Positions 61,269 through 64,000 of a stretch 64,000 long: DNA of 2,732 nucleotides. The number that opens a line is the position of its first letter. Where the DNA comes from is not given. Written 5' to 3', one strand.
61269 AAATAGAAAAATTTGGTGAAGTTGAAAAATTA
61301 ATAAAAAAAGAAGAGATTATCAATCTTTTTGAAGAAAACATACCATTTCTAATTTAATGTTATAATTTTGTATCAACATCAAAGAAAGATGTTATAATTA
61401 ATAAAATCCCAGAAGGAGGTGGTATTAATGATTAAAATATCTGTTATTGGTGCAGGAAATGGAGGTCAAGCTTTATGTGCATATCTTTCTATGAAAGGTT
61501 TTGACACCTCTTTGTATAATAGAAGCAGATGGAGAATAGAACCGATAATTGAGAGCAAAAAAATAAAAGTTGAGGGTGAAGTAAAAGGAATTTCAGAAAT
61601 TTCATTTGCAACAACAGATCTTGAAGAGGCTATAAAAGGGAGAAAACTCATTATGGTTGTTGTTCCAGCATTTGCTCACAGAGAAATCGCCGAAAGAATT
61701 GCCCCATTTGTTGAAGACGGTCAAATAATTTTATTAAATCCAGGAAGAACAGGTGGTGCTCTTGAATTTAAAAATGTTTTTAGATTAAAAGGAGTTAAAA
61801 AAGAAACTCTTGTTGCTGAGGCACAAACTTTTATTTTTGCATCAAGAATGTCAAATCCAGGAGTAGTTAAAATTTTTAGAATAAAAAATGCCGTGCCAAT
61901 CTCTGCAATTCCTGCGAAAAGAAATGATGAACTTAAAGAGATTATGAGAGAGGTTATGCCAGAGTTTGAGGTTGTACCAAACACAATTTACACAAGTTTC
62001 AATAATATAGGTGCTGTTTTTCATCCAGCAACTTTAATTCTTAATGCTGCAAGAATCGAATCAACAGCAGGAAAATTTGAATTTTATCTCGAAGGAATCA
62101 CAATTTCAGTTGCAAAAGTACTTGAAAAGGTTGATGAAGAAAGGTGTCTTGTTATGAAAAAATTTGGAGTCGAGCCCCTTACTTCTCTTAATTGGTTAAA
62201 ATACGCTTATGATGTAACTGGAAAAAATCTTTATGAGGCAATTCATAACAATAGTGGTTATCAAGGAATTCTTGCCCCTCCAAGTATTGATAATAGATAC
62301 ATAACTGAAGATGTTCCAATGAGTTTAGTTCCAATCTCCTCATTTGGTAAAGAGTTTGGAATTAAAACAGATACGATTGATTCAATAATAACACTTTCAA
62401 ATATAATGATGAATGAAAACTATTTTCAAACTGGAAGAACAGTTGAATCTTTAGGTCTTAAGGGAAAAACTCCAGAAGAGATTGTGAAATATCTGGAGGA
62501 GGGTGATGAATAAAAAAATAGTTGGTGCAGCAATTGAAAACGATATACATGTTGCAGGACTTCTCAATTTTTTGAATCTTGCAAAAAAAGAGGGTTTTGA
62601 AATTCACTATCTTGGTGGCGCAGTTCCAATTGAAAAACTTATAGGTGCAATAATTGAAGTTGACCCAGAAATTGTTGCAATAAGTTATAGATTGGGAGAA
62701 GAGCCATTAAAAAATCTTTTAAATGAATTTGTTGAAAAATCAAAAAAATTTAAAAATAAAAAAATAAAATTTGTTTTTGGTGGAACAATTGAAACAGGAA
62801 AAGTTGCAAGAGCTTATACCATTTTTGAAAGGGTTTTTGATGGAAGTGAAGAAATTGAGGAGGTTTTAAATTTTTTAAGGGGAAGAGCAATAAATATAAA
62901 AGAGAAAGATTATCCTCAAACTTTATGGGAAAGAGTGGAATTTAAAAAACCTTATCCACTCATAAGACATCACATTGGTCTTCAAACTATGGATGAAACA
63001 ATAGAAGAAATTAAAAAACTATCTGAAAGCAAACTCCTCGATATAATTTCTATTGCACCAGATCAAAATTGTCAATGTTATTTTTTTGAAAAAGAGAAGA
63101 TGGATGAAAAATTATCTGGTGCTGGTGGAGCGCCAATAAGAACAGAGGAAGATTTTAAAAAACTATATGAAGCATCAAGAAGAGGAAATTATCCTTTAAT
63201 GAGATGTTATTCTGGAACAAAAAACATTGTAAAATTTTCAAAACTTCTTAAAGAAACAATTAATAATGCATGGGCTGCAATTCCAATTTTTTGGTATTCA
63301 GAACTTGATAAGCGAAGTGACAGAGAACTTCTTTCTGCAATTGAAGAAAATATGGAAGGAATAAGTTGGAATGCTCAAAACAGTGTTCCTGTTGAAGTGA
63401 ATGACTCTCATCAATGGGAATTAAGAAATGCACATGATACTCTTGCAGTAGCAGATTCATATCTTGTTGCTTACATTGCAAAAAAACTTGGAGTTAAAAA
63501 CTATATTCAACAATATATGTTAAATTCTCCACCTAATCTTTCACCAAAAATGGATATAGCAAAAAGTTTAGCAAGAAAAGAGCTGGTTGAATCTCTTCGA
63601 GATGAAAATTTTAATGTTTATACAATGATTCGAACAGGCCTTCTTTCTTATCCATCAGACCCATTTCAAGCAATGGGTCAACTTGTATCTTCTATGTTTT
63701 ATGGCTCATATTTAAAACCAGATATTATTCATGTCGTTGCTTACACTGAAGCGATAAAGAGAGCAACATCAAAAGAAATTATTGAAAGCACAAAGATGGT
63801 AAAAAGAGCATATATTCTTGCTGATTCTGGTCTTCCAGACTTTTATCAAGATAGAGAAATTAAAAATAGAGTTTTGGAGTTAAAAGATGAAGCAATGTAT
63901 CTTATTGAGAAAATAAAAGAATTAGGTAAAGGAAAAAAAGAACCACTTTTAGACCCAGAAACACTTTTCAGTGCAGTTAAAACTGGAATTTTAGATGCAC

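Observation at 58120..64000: Cobalamin riboswitch controlling a B12 importer, an opine-dehydrogenase-like enzyme and a naturally fused GlmS+GlmE-like mutase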

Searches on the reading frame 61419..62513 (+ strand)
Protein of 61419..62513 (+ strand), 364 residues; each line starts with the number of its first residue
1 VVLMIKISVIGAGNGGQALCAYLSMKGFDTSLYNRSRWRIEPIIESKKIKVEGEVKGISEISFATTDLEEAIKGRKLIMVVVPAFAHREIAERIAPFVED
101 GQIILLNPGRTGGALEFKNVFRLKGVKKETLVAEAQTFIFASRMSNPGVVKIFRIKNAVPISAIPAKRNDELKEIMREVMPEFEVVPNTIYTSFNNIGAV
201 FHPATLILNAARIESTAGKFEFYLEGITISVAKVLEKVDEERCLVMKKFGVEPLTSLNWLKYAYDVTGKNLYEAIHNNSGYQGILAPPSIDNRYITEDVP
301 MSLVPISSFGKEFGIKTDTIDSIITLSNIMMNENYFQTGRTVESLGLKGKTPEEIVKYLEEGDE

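Call 5: search_protein_families(library=pfam, proteins=[window:61419-62513:+], max_evalue=0.01)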
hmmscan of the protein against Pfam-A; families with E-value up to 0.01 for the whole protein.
window:61419-62513:+ (364 aa): 6 families
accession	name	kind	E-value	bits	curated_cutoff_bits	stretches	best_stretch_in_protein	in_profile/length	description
PF02317.23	Octopine_DH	-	8.5e-46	156.1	30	1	186-330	2-149/150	NAD/NADP octopine/nopaline dehydrogenase, alpha-helical domain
PF01210.29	NAD_Gly3P_dh_N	-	3.1e-11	44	23.1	1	6-105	1-100/158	NAD-dependent glycerol-3-phosphate dehydrogenase N-terminus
PF02558.23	ApbA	-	1.4e-07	31.7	22.2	1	7-106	1-98/150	Ketopantoate reductase PanE/ApbA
PF03446.21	NAD_binding_2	-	1.9e-06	28.4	21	1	6-104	1-89/161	NAD binding domain of 6-phosphogluconate dehydrogenase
PF03807.23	F420_oxidored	-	0.0014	19.6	21.6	1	6-99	1-83/94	NADP oxidoreductase coenzyme F420-dependent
PF07991.19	KARI_N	-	0.0018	18.3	20.6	1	6-107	6-94/165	Acetohydroxy acid isomeroreductase, NADPH-binding domain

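Call 6: search_protein_families(library=ncbifam, proteins=[window:61419-62513:+], max_evalue=0.01)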
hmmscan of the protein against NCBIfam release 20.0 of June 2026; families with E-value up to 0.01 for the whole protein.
window:61419-62513:+ (364 aa): 18 families
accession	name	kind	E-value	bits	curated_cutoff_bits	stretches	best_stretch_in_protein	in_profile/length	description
NF000941.0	PRK00094.1-3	equivalog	2.7e-11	43.3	423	1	4-105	1-102/336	NAD(P)H-dependent glycerol-3-phosphate dehydrogenase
NF000942.0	PRK00094.1-4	subfamily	7.1e-10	38.6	257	1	5-105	3-103/334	NAD(P)H-dependent glycerol-3-phosphate dehydrogenase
NF000944.0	PRK00094.2-2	equivalog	7.7e-09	34.9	603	1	5-109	21-125/371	NAD(P)H-dependent glycerol-3-phosphate dehydrogenase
NF000939.0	PRK00094.1-1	equivalog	1.1e-07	31.2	473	1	5-106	6-107/339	NAD(P)H-dependent glycerol-3-phosphate dehydrogenase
NF000940.0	PRK00094.1-2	subfamily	5.3e-07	29.4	202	1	6-106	2-102/330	NAD(P)H-dependent glycerol-3-phosphate dehydrogenase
NF000946.0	PRK00094.2-4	equivalog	1.8e-06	27.1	455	1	5-105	5-105/342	NAD(P)H-dependent glycerol-3-phosphate dehydrogenase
NF011211.0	PRK14618.1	equivalog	5e-06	25.9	489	1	6-94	6-94/328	NAD(P)H-dependent glycerol-3-phosphate dehydrogenase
TIGR00873.1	gnd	equivalog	6.7e-06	25.2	426.7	1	7-105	2-95/467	decarboxylating NADP(+)-dependent phosphogluconate dehydrogenase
NF011213.0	PRK14620.1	equivalog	3.3e-05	23.2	478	1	6-117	2-116/326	NAD(P)H-dependent glycerol-3-phosphate dehydrogenase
NF006765.0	PRK09287.1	equivalog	4.7e-05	22.4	413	1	6-105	5-99/476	NADP-dependent phosphogluconate dehydrogenase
NF005087.0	PRK06522.1-1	equivalog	0.00012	21.3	351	1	5-237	1-217/296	2-dehydropantoate 2-reductase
NF000947.0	PRK00094.2-5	equivalog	0.00016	21.3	251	1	4-97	4-96/323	NAD(P)H-dependent glycerol-3-phosphate dehydrogenase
NF009098.0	PRK12439.1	equivalog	0.00031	20.2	436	1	5-97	8-100/341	NAD(P)H-dependent glycerol-3-phosphate dehydrogenase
NF000945.0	PRK00094.2-3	equivalog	0.0016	18.2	491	1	6-99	2-96/352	NAD(P)H-dependent glycerol-3-phosphate dehydrogenase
NF006083.0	PRK08229.1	equivalog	0.003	16.6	371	1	4-105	2-104/341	2-dehydropantoate 2-reductase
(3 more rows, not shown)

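Call 7: find_encoding_contigs(protein=window:61419-62513:+, flank=10000, max_places=6)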
Protein window:61419-62513:+ (364 aa): no gene with exactly this product is on record in the collection.

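Call 55: search_solved_structures(query=window:61419-62513:+, max_evalue=0.001, show_alignments=0)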
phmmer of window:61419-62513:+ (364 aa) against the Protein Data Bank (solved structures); distinct sequences matched with E-value up to 0.001: 3.
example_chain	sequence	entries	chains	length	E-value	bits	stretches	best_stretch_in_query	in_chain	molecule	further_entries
1bg6_A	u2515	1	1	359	6.3e-75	255.6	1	7-353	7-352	N-(1-D-CARBOXYLETHYL)-L-NORVALINE DEHYDROGENASE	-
3c7a_A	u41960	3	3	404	3.9e-13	52.4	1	5-339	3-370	Octopine dehydrogenase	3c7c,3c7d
3iqd_B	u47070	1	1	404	5.2e-13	52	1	5-339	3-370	Octopine dehydrogenase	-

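Call 68: search_solved_structures(query=window:61419-62513:+, max_evalue=1e-30, show_alignments=1)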
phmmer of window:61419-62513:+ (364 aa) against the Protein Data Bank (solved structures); distinct sequences matched with E-value up to 1e-30: 1.
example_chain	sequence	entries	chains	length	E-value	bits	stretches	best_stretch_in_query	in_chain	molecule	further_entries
1bg6_A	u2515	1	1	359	6.3e-75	255.6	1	7-353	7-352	N-(1-D-CARBOXYLETHYL)-L-NORVALINE DEHYDROGENASE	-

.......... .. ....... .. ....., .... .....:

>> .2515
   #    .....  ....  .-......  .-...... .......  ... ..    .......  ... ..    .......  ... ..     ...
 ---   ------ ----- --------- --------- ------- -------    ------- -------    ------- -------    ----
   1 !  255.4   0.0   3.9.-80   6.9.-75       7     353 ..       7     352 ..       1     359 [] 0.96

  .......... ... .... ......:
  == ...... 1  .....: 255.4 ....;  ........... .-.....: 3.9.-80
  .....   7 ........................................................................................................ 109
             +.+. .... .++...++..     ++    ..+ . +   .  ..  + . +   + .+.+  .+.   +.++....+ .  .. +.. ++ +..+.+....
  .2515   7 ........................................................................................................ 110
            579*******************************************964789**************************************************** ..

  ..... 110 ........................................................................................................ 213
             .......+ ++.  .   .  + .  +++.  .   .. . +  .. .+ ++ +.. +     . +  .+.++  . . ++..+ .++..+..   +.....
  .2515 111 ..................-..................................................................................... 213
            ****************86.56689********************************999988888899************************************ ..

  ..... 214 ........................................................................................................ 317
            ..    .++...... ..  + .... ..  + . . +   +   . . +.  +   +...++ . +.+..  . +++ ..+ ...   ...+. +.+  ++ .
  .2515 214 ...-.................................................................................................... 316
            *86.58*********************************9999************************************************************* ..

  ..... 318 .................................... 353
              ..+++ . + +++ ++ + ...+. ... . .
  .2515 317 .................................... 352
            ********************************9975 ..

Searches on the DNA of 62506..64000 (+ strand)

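Call 15: search_rna_families(sources=[L001, L003], threshold=gathering)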
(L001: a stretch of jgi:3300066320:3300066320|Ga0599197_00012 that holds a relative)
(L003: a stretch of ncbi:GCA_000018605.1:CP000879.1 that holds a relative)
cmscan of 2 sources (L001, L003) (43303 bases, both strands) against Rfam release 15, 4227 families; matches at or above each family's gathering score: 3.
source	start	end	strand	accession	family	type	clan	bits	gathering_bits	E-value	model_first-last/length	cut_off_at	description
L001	5666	5832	+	RF00174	Cobalamin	Cis-reg; riboswitch;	CL00101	100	31.5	5.4e-24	1-189/189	no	Cobalamin riboswitch aptamer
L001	2087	2158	-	RF00005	tRNA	Gene; tRNA;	CL00001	65.4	29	3.8e-12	1-71/71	no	tRNA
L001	17954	18024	-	RF00005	tRNA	Gene; tRNA;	CL00001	64.2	29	8.2e-12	1-71/71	no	tRNA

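Call 59: search_rna_families(sources=[L006, L008, L010, L011, L013, L016, L030, L037, L046, L047, L048], threshold=gathering)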
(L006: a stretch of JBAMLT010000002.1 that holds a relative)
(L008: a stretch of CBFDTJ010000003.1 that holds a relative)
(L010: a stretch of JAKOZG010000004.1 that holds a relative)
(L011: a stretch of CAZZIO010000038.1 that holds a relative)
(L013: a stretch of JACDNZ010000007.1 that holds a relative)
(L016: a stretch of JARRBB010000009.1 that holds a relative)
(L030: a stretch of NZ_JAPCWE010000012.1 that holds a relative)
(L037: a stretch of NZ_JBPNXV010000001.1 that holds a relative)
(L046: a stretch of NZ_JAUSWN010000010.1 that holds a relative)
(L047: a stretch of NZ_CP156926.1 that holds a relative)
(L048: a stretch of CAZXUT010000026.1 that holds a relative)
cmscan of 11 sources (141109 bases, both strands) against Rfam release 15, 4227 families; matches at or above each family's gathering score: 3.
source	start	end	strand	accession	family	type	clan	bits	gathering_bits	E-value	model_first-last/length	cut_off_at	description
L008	660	833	+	RF00174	Cobalamin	Cis-reg; riboswitch;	CL00101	96.8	31.5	1.5e-22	1-189/189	no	Cobalamin riboswitch aptamer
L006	1548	1712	+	RF00174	Cobalamin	Cis-reg; riboswitch;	CL00101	92.4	31.5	2.7e-21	1-189/189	no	Cobalamin riboswitch aptamer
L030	12137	12224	+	RF00005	tRNA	Gene; tRNA;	CL00001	56.8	29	2.9e-09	1-71/71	no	tRNA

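Call 61: search_rna_families(sources=[L004, L005, L057, L063, L065, L069, L078, L080, L041], threshold=gathering)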
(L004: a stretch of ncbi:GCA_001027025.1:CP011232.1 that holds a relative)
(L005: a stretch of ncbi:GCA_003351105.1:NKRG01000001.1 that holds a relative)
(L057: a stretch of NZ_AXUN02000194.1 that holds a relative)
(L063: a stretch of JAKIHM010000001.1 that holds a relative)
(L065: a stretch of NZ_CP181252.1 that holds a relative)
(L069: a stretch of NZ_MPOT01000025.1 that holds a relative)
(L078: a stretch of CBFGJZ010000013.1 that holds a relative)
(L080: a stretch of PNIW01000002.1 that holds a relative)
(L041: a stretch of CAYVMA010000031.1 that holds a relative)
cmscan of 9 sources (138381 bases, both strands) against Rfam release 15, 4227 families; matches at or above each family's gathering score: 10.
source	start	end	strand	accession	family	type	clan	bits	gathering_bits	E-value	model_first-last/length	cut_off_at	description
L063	4595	4769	+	RF00379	c-di-AMP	Cis-reg; riboswitch;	-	105.1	38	1.3e-23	1-134/134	no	c-di-AMP riboswitch aptamer (ydaO/yuaA leader)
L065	4666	4812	+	RF00379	c-di-AMP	Cis-reg; riboswitch;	-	101.6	38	1.1e-22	1-134/134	no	c-di-AMP riboswitch aptamer (ydaO/yuaA leader)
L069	4607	4774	+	RF00379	c-di-AMP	Cis-reg; riboswitch;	-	98.6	38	8e-22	1-134/134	no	c-di-AMP riboswitch aptamer (ydaO/yuaA leader)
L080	7689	7761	+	RF00005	tRNA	Gene; tRNA;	CL00001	67.8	29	2.6e-12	1-71/71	no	tRNA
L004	7728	7801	+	RF00005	tRNA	Gene; tRNA;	CL00001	66.9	29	5e-12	1-71/71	no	tRNA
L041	3779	3851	-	RF00005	tRNA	Gene; tRNA;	CL00001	66.9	29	4.7e-12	1-71/71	no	tRNA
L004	7809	7882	+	RF00005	tRNA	Gene; tRNA;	CL00001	63.1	29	5.3e-11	1-71/71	no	tRNA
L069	9304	9378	+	RF00005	tRNA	Gene; tRNA;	CL00001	63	29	5.8e-11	1-71/71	no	tRNA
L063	11380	11453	-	RF00005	tRNA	Gene; tRNA;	CL00001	61.2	29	1.8e-10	1-71/71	no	tRNA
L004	7593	7678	+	RF00005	tRNA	Gene; tRNA;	CL00001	61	29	2e-10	1-71/71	no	tRNA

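Call 67: search_rna_families(sources=[L066, L067, L068, L072, L073, L074, L077, L079, L082, L083, L085], threshold=gathering)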
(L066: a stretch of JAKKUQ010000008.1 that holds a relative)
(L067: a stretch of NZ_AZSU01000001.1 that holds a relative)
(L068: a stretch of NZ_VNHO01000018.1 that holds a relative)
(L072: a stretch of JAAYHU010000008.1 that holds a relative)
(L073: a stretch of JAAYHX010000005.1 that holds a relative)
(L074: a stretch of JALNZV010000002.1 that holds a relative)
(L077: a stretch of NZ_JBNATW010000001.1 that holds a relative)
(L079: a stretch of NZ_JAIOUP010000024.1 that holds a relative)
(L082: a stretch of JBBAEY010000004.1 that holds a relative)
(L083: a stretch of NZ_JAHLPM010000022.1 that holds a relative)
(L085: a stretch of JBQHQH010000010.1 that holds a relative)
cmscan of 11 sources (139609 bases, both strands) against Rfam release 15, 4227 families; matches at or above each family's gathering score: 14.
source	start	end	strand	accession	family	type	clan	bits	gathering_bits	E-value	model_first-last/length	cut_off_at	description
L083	539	666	+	RF00379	c-di-AMP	Cis-reg; riboswitch;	-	105.3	38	1.1e-23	1-134/134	no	c-di-AMP riboswitch aptamer (ydaO/yuaA leader)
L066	4580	4752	+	RF00379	c-di-AMP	Cis-reg; riboswitch;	-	104.5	38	1.9e-23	1-134/134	no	c-di-AMP riboswitch aptamer (ydaO/yuaA leader)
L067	4655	4783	+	RF00379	c-di-AMP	Cis-reg; riboswitch;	-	104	38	2.6e-23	1-134/134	no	c-di-AMP riboswitch aptamer (ydaO/yuaA leader)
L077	4615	4780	+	RF00379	c-di-AMP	Cis-reg; riboswitch;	-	103.3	38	4.1e-23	1-134/134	no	c-di-AMP riboswitch aptamer (ydaO/yuaA leader)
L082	4658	4782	+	RF00379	c-di-AMP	Cis-reg; riboswitch;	-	103.2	38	4.3e-23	1-134/134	no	c-di-AMP riboswitch aptamer (ydaO/yuaA leader)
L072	4647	4779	+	RF00379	c-di-AMP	Cis-reg; riboswitch;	-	102.1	38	8.7e-23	1-134/134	no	c-di-AMP riboswitch aptamer (ydaO/yuaA leader)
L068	3998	4169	+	RF00379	c-di-AMP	Cis-reg; riboswitch;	-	101.8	38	1.1e-22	1-134/134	no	c-di-AMP riboswitch aptamer (ydaO/yuaA leader)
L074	4653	4778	+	RF00379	c-di-AMP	Cis-reg; riboswitch;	-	100.3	38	2.7e-22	1-134/134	no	c-di-AMP riboswitch aptamer (ydaO/yuaA leader)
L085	4642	4774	+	RF00379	c-di-AMP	Cis-reg; riboswitch;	-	95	38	8.4e-21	1-134/134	no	c-di-AMP riboswitch aptamer (ydaO/yuaA leader)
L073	4676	4806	+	RF00379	c-di-AMP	Cis-reg; riboswitch;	-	93.2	38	2.5e-20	1-134/134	no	c-di-AMP riboswitch aptamer (ydaO/yuaA leader)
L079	4663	4790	+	RF00379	c-di-AMP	Cis-reg; riboswitch;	-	89.4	38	3e-19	1-134/134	no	c-di-AMP riboswitch aptamer (ydaO/yuaA leader)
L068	9181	9255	-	RF00005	tRNA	Gene; tRNA;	CL00001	60.6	29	2.7e-10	1-71/71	no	tRNA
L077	10345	10418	+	RF00005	tRNA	Gene; tRNA;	CL00001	60.6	29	2.6e-10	1-71/71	no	tRNA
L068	262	332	+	RF00029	Intron_gpII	Intron;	-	45.1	40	2.7e-05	1-77/77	no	Group II catalytic intron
